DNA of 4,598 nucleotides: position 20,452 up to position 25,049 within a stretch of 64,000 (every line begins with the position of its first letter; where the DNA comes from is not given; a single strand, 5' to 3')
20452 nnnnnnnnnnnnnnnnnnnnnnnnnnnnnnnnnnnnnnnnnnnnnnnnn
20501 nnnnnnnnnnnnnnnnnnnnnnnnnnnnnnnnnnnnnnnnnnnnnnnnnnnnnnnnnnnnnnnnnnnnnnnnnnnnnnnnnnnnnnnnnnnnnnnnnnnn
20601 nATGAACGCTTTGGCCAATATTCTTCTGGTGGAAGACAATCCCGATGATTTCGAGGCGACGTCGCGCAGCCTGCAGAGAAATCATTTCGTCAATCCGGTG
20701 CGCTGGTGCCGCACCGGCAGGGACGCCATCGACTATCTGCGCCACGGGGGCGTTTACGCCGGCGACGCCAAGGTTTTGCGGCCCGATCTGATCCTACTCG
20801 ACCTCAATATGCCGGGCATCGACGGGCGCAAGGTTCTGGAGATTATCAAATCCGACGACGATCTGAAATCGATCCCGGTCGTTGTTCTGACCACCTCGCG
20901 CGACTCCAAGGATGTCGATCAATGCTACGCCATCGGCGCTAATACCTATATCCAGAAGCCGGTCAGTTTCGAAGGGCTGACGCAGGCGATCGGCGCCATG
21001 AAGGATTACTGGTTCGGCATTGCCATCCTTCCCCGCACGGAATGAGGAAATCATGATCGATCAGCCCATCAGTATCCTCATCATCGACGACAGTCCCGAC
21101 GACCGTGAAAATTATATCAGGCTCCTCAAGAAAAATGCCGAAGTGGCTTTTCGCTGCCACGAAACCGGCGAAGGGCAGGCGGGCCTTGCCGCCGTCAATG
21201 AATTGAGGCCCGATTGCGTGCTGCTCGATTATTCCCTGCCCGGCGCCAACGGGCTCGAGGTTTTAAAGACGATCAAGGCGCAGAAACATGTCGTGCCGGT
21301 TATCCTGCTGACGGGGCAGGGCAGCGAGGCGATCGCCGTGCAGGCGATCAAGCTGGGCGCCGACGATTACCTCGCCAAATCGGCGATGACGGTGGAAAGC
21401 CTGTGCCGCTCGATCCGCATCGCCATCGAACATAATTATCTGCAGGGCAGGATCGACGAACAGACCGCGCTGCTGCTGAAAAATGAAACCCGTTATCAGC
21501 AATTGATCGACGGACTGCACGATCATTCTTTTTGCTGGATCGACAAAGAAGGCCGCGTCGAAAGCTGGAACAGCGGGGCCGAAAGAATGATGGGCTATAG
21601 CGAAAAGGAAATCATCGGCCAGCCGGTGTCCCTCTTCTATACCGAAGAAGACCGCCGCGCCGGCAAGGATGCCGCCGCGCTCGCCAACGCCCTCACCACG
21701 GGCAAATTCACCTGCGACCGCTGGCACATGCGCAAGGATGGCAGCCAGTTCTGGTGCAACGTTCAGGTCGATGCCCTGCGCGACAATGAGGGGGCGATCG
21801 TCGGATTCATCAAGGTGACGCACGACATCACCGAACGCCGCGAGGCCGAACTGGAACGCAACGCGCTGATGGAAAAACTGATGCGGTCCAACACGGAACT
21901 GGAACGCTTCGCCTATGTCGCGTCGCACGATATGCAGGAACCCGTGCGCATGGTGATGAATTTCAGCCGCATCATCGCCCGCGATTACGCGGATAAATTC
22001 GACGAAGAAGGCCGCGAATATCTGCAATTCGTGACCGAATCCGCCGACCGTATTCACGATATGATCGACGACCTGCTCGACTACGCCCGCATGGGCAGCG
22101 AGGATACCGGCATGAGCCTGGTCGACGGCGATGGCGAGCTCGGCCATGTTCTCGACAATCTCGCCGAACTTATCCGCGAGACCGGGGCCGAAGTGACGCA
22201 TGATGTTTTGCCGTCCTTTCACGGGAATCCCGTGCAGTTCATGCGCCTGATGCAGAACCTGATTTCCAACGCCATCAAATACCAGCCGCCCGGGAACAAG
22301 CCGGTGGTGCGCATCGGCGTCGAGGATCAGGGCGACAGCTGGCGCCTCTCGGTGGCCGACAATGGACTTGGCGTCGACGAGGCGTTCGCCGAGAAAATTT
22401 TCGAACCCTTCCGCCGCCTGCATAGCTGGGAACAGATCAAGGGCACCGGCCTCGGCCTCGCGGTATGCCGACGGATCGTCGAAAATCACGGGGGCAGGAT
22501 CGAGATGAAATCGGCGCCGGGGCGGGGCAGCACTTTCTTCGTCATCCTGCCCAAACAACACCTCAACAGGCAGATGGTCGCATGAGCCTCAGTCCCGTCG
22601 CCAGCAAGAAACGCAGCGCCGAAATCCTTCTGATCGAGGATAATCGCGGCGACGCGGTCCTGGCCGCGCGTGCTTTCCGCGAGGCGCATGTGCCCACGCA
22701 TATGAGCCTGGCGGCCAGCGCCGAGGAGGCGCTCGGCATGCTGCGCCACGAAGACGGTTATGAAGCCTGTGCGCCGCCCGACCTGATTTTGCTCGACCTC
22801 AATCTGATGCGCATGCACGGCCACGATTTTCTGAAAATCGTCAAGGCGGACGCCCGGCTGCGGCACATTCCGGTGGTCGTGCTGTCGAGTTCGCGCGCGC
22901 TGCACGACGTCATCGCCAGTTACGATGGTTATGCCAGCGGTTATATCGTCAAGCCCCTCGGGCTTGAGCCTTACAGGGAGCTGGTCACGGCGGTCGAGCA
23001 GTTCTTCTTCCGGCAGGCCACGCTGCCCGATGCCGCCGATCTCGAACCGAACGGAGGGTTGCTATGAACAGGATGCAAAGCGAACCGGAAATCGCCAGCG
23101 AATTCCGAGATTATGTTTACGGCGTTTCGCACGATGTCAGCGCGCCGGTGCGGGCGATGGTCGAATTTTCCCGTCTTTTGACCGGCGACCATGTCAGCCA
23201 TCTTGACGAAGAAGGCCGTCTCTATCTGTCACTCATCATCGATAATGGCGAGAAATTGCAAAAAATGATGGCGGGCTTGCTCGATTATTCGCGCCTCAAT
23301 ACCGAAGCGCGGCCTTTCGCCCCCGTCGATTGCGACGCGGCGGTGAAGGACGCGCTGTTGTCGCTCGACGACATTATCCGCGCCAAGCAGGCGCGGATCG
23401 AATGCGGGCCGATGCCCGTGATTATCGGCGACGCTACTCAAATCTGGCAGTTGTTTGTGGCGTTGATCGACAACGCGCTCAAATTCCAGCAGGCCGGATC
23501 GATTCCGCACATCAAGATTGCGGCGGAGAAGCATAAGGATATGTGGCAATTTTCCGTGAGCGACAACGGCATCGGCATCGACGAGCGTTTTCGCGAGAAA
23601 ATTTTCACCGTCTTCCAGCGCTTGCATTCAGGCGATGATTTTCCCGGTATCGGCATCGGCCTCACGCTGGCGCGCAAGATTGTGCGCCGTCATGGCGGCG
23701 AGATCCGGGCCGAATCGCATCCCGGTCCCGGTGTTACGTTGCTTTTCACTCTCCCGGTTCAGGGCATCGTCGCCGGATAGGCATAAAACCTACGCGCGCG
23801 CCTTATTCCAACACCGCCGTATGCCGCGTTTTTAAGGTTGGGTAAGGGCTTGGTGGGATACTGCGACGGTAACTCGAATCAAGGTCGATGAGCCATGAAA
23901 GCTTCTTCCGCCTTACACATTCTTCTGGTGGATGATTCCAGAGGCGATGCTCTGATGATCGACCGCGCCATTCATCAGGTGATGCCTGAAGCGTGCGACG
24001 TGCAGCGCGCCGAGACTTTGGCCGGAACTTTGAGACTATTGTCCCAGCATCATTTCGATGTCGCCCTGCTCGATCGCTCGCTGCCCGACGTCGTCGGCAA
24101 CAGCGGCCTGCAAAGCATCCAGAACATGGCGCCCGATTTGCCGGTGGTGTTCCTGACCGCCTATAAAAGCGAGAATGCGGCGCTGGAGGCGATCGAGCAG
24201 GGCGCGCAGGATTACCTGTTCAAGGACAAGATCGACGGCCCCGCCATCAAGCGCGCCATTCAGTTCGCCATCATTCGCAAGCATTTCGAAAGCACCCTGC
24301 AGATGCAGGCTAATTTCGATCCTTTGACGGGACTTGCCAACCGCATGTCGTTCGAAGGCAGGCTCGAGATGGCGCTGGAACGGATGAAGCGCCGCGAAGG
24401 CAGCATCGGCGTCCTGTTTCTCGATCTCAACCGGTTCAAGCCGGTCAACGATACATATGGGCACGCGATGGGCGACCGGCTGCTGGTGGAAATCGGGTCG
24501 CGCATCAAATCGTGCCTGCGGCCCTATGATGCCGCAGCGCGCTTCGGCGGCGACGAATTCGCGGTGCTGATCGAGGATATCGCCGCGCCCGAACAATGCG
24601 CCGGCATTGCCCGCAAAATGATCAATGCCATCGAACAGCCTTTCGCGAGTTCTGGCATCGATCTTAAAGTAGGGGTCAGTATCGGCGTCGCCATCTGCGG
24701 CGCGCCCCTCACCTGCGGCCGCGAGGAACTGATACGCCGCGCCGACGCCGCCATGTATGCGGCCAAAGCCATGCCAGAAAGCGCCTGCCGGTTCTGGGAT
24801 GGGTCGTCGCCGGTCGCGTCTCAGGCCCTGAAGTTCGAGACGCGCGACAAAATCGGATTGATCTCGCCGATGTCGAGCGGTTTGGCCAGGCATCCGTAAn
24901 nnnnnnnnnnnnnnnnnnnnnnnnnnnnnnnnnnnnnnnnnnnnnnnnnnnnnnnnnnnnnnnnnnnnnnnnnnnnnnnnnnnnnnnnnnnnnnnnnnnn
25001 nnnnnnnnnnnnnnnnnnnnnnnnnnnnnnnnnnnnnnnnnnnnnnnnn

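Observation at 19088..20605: Histidine kinase with two tandem FixL-type heme-PAS domains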

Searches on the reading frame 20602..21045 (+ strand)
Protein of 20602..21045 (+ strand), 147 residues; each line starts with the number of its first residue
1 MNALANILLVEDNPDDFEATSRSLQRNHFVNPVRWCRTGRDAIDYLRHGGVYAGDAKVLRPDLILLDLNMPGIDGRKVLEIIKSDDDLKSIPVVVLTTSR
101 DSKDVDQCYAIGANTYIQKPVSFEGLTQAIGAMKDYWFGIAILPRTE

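Call 3: search_protein_families(library=pfam, proteins=[window:20602-21045:+], max_evalue=0.01)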
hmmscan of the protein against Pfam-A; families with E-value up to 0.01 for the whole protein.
window:20602-21045:+ (147 aa): 1 family
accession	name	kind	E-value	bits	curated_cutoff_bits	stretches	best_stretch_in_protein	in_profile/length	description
PF00072.30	Response_reg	-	5.1e-22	78.6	30.2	1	7-130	1-110/111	Response regulator receiver domain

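Call 44: search_protein_families(library=ncbifam, proteins=[window:20602-21045:+], max_evalue=0.00001)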
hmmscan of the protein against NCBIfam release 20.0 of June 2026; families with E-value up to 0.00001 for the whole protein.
window:20602-21045:+ (147 aa): 55 families (the best 25 are shown)
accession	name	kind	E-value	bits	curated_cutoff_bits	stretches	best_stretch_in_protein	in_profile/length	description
NF007135.0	PRK09581.1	equivalog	9.2e-13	47.8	474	1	6-122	4-108/457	PleD family two-component system response regulator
NF040689.1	MtrAB_MtrA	equivalog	1.5e-12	47.3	300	1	55-128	37-107/219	MtrAB system response regulator MtrA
NF007935.0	PRK10651.1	equivalog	2.6e-12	46.4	250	1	56-130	48-120/216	two-component system response regulator NarL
TIGR02154.1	PhoB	equivalog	2.8e-12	46.4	296.2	1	59-132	45-118/226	phosphate regulon transcriptional regulator PhoB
NF041866.1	EpsW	equivalog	6.3e-12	45.2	200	1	4-130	5-121/131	exopolysaccharide biosynthesis response regulator EpsW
NF011874.0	PRK15347.1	equivalog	1.3e-11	43.3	852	1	60-135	734-811/921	two component system sensor kinase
NF041734.1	resp_reg_RppA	equivalog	2.6e-11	43.3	250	1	6-133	2-117/229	two-component system response regulator RppA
NF053854.1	RespRegPhoBBctds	equivalog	3.5e-11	42.9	270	1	61-132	42-113/225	two-component system response regulator PhoB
NF008318.0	PRK11107.1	equivalog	1.8e-10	39.6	890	1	6-131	669-782/920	two-component sensor histidine kinase BarA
TIGR01387.1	cztR_silR_copR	subfamily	3.5e-10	39.9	279.2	1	7-128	1-108/218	heavy metal response regulator transcription factor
TIGR02875.1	spore_0_A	equivalog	3.6e-10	39.5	200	1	59-133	47-121/262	sporulation transcription factor Spo0A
NF038297.2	hybrid_HK_HrmK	equivalog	5.8e-10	38.4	725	1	5-130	491-604/607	hybrid histidine kinase/response regulator HrmK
NF051850.1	RespRegRprY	equivalog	9.8e-10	38.2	370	1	61-133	49-119/234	response regulator transcription factor RprY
NF008567.0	PRK11517.1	equivalog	1.7e-09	37.4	353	1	7-129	3-110/223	response regulator transcription factor HprR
NF007546.0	PRK10161.1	equivalog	2.2e-09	37.2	471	1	60-133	46-119/229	phosphate response regulator transcription factor PhoB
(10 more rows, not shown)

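Call 51: search_solved_structures(query=window:20602-21045:+, max_evalue=1e-8)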
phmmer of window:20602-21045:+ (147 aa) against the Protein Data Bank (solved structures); distinct sequences matched with E-value up to 1e-8: 29.
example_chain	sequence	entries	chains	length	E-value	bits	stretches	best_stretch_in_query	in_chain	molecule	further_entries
1k66_A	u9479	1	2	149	1.7e-37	131.5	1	2-145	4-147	Phytochrome Response Regulator RcpB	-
5te9_A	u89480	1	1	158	1.7e-31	112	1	4-145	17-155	Response regulator receiver protein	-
5brj_A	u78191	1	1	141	1.8e-27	98.9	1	4-137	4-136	Two component response regulator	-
1k68_A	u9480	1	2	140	7.1e-27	97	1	6-144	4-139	Phytochrome Response Regulator RcpA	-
6xvu_A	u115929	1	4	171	1.2e-25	93.1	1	6-146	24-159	Response regulator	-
5ic5_A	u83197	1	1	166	1.5e-25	92.6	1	5-138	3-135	Candidate response regulator, CheY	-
8avv_A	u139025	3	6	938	3.2e-24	88.4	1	6-146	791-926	Bacteriophytochrome,Response regulator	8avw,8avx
4zyl_A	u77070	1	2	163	1.9e-22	82.6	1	4-147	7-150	RphyB protein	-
3heb_A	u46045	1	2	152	3.1e-21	78.7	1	5-147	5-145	Response regulator receiver domain protein (CheY)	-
1i3c_A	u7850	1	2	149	4.7e-21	78.1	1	6-145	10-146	RESPONSE REGULATOR RCP1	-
1jlk_A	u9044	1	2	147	5.2e-21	78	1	6-144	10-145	Response regulator RCP1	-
9xzo_A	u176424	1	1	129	4.9e-15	58.6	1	4-130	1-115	De novo protein M1X0B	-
3gt7_A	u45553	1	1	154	3.4e-12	49.4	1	3-122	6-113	Sensor protein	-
1m5t_A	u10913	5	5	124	5.4e-11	45.5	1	54-129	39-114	cell division response regulator DivK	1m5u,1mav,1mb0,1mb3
9g86_A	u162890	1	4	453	8.3e-11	44.9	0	60-123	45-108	Response regulator PleD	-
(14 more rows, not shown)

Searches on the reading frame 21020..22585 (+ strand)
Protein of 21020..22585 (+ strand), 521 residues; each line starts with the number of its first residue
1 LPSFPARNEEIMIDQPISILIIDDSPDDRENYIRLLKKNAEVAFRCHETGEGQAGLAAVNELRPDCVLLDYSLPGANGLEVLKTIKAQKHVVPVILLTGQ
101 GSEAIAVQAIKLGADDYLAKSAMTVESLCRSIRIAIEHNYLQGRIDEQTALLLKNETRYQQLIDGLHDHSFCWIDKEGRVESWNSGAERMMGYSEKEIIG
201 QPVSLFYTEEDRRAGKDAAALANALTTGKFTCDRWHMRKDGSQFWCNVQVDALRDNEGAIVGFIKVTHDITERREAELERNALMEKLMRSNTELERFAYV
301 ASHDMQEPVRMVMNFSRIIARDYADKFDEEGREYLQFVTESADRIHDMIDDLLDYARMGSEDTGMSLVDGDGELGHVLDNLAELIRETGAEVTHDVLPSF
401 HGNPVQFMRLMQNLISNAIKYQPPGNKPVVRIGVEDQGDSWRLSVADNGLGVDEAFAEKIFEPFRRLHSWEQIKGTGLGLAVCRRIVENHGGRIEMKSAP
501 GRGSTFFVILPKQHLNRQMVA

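Call 3: search_protein_families(library=pfam, proteins=[window:21020-22585:+], max_evalue=0.01)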
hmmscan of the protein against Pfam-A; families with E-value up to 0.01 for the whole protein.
window:21020-22585:+ (521 aa): 10 families
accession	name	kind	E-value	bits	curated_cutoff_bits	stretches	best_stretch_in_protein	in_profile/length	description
PF02518.31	HATPase_c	-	1.9e-27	96.3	26.4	1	403-513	2-110/111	Histidine kinase-, DNA gyrase B-, and HSP90-like ATPase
PF00072.30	Response_reg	-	2.4e-24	86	30.2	1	19-122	1-101/111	Response regulator receiver domain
PF13426.13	PAS_9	-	2.8e-18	66.5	27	1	171-272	4-103/103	PAS domain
PF00989.32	PAS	-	8.3e-15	55.2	22.6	1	158-270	2-113/113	PAS fold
PF08448.16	PAS_4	-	3.5e-12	47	23.1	1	172-275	9-110/110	PAS fold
PF00512.31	HisKA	-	4.5e-11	43.1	26.9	1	294-360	2-65/66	His Kinase A (phospho-acceptor) domain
PF08447.18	PAS_3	-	9.6e-09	35.8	25.6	1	182-266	3-88/89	PAS fold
PF13188.13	PAS_8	-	9.8e-05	22.6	21.8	1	158-206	2-46/65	PAS domain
PF12860.13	PAS_7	-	0.0032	18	27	0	169-277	6-114/115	PAS fold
PF05690.20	ThiG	-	0.009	15.8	23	0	75-126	160-210/247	Thiazole biosynthesis protein ThiG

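Call 44: search_protein_families(library=ncbifam, proteins=[window:21053-22585:+], max_evalue=0.00001)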
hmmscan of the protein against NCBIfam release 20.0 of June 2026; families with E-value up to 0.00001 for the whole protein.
window:21053-22585:+ (510 aa): 154 families (the best 25 are shown)
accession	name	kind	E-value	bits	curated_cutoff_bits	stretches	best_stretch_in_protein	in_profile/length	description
NF047465.1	hybrid_HK_LvrA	exception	1.6e-48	165.4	1200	1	273-501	590-818/819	hybrid histidine kinase/response regulator LvrA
NF008468.0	PRK11360.1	equivalog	1e-41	143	646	1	144-505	265-612/616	two-component system sensor histidine kinase AtoS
NF046044.1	PnpS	equivalog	1.2e-41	143.1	400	1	121-500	30-390/390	two-component system histidine kinase PnpS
NF041880.1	EPS_EpsF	equivalog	1.4e-39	135.9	900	1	55-500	42-492/492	response regulator EpsF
NF033092.0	HK_WalK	equivalog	1.5e-37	129.5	725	1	122-500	234-593/594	cell wall metabolism sensor histidine kinase WalK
NF052574.1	HisKinEspCMyxo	equivalog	3.1e-37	128.2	1200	1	169-504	310-640/785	serine histidine kinase EspC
NF052573.1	HisKinEspAMyxo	equivalog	4.6e-37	127.4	1400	1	144-501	251-611/755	serine histidine kinase EspA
NF047874.1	MASE3_PAS_HK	subfamily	1.8e-36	126.1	560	2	398-506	522-630/655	MASE3 domain-containing sensor histidine kinase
NF008302.0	PRK11091.1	equivalog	8.4e-36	123.4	838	1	151-504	160-508/779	aerobic respiration two-component sensor histidine kinase ArcB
TIGR02966.1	phoR_proteo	equivalog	2.2e-35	122.3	334.2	1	146-498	6-332/333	phosphate regulon sensor histidine kinase PhoR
NF045595.1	HK_scytonemin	equivalog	3.1e-35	121.7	865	1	140-501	276-635/637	scytonemin biosynthesis sensor histidine kinase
TIGR02956.1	TMAO_torS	equivalog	6.9e-34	117.1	676.5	1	315-502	493-683/967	TMAO reductase system sensor histidine kinase/response regulator TorS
NF041832.1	near_NosP_CTERM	subfamily_domain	5.4e-33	114.6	400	1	284-506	8-230/370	NahK/ErcS family hybrid sensor histidine kinase/response regulator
NF047466.1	hybrid_RR_LvrB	exception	2.8e-31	109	500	2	253-501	120-376/377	hybrid histidine kinase/response regulator LvrB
NF008318.0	PRK11107.1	equivalog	3e-31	108.3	890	1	290-502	300-519/920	two-component sensor histidine kinase BarA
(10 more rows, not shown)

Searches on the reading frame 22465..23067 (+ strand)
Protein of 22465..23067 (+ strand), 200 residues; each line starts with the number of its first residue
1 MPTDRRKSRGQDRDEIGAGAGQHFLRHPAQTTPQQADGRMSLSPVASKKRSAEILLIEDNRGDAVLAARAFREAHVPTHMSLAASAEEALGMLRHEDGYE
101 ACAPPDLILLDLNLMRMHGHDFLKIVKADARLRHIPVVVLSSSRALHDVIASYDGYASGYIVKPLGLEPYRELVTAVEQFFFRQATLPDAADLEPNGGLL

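Call 3: search_protein_families(library=pfam, proteins=[window:22465-23067:+], max_evalue=0.01)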
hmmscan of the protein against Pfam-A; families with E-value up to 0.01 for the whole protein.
window:22465-23067:+ (200 aa): 1 family
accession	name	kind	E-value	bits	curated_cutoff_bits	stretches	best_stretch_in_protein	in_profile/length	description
PF00072.30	Response_reg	-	1e-13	51.9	30.2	1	54-168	1-104/111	Response regulator receiver domain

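Call 44: search_protein_families(library=ncbifam, proteins=[window:22582-23067:+], max_evalue=0.00001)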
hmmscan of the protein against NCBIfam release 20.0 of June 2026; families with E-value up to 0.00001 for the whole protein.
window:22582-23067:+ (161 aa): 18 families
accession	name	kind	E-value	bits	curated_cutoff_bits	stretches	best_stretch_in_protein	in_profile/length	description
TIGR02154.1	PhoB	equivalog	1.7e-10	40.6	296.2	1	13-145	3-123/226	phosphate regulon transcriptional regulator PhoB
NF007935.0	PRK10651.1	equivalog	2.9e-09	36.4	250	1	64-140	51-122/216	two-component system response regulator NarL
NF007901.0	PRK10610.1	equivalog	3.2e-09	37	189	1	67-127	52-112/129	chemotaxis response regulator CheY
NF053854.1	RespRegPhoBBctds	equivalog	1e-08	34.8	270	1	40-140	24-113/225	two-component system response regulator PhoB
NF041880.1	EPS_EpsF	equivalog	2.6e-08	32.8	900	1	25-148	7-123/492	response regulator EpsF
NF007820.0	PRK10529.1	equivalog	5.6e-08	32.5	325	1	62-129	42-106/225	two-component system response regulator KdpE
NF007546.0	PRK10161.1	equivalog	1.4e-07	31.3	471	1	66-140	47-118/229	phosphate response regulator transcription factor PhoB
NF007135.0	PRK09581.1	equivalog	1.5e-07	30.6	474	1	41-126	29-107/457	PleD family two-component system response regulator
NF007708.0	PRK10403.1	equivalog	8.2e-07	28.7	343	1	65-125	52-110/215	nitrate/nitrite response regulator protein NarP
NF040689.1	MtrAB_MtrA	equivalog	8.2e-07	28.6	300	1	64-139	41-110/219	MtrAB system response regulator MtrA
NF041866.1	EpsW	equivalog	9.8e-07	28.4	200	1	61-135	47-121/131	exopolysaccharide biosynthesis response regulator EpsW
NF045505.1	RR_RssB_Pseudo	equivalog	1.2e-06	27.8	700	1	64-126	48-108/394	two-component system response regulator RssB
NF045991.1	RespRegCtrARhodob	equivalog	1.7e-06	27.9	350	1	15-137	3-111/224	response regulator transcription factor CtrA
NF045944.1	ResRegRpaBCyano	equivalog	2.1e-06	27.3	330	1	39-145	22-115/229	response regulator transcription factor RpaB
TIGR01387.1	cztR_silR_copR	subfamily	3.3e-06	26.9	279.2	1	66-145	43-117/218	heavy metal response regulator transcription factor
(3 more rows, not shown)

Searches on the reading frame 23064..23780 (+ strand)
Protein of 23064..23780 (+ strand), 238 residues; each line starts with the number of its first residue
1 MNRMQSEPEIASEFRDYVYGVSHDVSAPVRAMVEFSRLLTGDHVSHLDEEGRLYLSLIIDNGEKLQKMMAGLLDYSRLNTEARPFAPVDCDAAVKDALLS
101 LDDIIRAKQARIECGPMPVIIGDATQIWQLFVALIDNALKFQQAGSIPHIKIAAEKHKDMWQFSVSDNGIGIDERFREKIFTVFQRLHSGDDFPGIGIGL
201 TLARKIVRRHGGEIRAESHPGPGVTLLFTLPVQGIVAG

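Call 14: search_protein_families(library=pfam, proteins=[window:23064-23780:+], max_evalue=0.0001)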
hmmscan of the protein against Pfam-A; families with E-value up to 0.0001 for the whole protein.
window:23064-23780:+ (238 aa): 2 families
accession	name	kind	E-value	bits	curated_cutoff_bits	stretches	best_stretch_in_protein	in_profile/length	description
PF02518.31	HATPase_c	-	2e-23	83.4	26.4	1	122-233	1-110/111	Histidine kinase-, DNA gyrase B-, and HSP90-like ATPase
PF00512.31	HisKA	-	1.3e-06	28.8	26.9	1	18-80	6-65/66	His Kinase A (phospho-acceptor) domain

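Call 44: search_protein_families(library=ncbifam, proteins=[window:23064-23780:+], max_evalue=0.00001)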
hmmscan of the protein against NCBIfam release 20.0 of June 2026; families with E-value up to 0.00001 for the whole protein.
window:23064-23780:+ (238 aa): 67 families (the best 25 are shown)
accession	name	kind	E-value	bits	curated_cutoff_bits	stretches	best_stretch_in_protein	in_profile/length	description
NF047465.1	hybrid_HK_LvrA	exception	1e-42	146.2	1200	1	12-231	598-817/819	hybrid histidine kinase/response regulator LvrA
NF046044.1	PnpS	equivalog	2.4e-31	109.1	400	1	15-231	171-390/390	two-component system histidine kinase PnpS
TIGR02956.1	TMAO_torS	equivalog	5.5e-30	104.2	676.5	1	20-233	470-683/967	TMAO reductase system sensor histidine kinase/response regulator TorS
NF006800.0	PRK09303.1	equivalog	3.9e-28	98.5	342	1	60-233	201-378/383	histidine kinase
NF008468.0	PRK11360.1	equivalog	7.6e-25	87.3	646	1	17-233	399-609/616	two-component system sensor histidine kinase AtoS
TIGR02966.1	phoR_proteo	equivalog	1.7e-24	86.5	334.2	1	15-228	115-331/333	phosphate regulon sensor histidine kinase PhoR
NF033092.0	HK_WalK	equivalog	2.9e-24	85.6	725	1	9-232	367-594/594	cell wall metabolism sensor histidine kinase WalK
NF008312.0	PRK11100.1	equivalog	2.2e-23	82.9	356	1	2-232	244-474/477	two-component system sensor histidine kinase CreC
NF008302.0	PRK11091.1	equivalog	4.7e-23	81.3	838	1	16-233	285-506/779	aerobic respiration two-component sensor histidine kinase ArcB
NF041880.1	EPS_EpsF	equivalog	3.4e-22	78.6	900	1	11-224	270-483/492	response regulator EpsF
NF008318.0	PRK11107.1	equivalog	2.1e-21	75.7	890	1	9-233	291-519/920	two-component sensor histidine kinase BarA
NF007793.0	PRK10490.1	equivalog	2.9e-21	75.2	1123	1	19-233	669-883/895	two-component system sensor histidine kinase KdpD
NF011874.0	PRK15347.1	equivalog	9.7e-20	70.2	852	1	123-235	510-617/921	two component system sensor kinase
NF041735.1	hist_kin_RppB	equivalog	5.9e-19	68.2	400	1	44-231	244-438/438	two-component system sensor histidine kinase RppB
NF041947.1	LuxQ_Vibrio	equivalog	6.1e-19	67.4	1200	1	15-233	473-697/843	quorum-sensing autoinducer 2 sensor kinase/phosphatase LuxQ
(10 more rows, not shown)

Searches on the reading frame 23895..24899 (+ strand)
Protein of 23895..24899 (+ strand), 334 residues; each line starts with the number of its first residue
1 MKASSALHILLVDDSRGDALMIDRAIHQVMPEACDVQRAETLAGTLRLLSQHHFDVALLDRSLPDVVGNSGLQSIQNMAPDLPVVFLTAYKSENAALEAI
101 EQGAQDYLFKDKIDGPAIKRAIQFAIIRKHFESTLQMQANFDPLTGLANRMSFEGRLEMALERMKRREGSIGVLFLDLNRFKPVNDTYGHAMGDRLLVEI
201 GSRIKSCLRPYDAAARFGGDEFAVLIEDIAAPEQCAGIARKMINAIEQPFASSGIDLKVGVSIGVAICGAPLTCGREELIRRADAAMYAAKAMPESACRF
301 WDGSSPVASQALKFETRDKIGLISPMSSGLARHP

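Call 14: search_protein_families(library=pfam, proteins=[window:23895-24899:+], max_evalue=0.0001)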
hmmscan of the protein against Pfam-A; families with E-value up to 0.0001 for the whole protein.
window:23895-24899:+ (334 aa): 2 families
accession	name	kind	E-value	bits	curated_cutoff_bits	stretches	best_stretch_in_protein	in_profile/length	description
PF00990.26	GGDEF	-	3.1e-45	154.3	23.8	1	139-292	1-156/161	Diguanylate cyclase, GGDEF domain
PF00072.30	Response_reg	-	6.6e-18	65.3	30.2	1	9-111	1-100/111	Response regulator receiver domain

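Call 44: search_protein_families(library=ncbifam, proteins=[window:23895-24899:+], max_evalue=0.00001)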
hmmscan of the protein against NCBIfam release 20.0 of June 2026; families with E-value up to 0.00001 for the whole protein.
window:23895-24899:+ (334 aa): 61 families (the best 25 are shown)
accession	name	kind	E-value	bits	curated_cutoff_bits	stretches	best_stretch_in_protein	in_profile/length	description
NF007423.1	PRK09966.1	equivalog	3.2e-51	174.5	325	1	132-291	232-390/390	diguanylate cyclase DgcN/YfiN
NF007135.0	PRK09581.1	equivalog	2.2e-44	152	474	2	118-292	272-446/457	PleD family two-component system response regulator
TIGR00254.1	GGDEF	domain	1.7e-39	135.2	37.4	1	135-297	1-163/168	diguanylate cyclase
NF045675.1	PhdiestaseDibA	equivalog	7.1e-38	130.3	980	1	129-294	193-357/623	phosphodiesterase DibA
NF007298.0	PRK09776.1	equivalog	2.4e-37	128.4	1135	1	134-293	679-837/1111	diguanylate cyclase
NF007474.0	PRK10060.1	equivalog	1.9e-36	125.5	782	1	133-293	231-387/663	cyclic di-GMP phosphodiesterase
NF038266.1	diguan_SiaD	equivalog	4.8e-36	124.4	290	1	131-292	86-246/252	biofilm regulation diguanylate cyclase SiaD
NF047654.1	DiguCycDgcRLepto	equivalog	6.1e-36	123.8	500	1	8-292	4-287/295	diguanylate cyclase DgcR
NF007380.0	PRK09894.1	equivalog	2.8e-34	118.8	256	1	133-303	123-289/296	diguanylate cyclase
NF051473.1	DigCycDgcsShew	equivalog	5.3e-33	114.6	400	1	134-293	130-283/291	diguanylate cyclase DgcS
NF053781.1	cdiGMPphdstlr2612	equivalog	1.6e-32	112.2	1600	1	133-296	834-997/1268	Tlr1612 family c-di-GMP phosphodiesterase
NF041606.1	dguan_cyc_DgcA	equivalog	8.8e-27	93.9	370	1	134-292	173-330/340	diguanylate cyclase DgcA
NF040885.1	diguan_DgcJ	equivalog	4.7e-23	81.7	500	1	125-292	325-487/493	diguanylate cyclase DgcJ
NF007599.0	PRK10245.1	equivalog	6.8e-23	80.7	402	1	126-292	197-361/371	diguanylate cyclase AdrA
NF011955.1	PRK15426.1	equivalog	2e-22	79.1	408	1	131-293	390-553/564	cellulose biosynthesis regulator diguanylate cyclase DgcQ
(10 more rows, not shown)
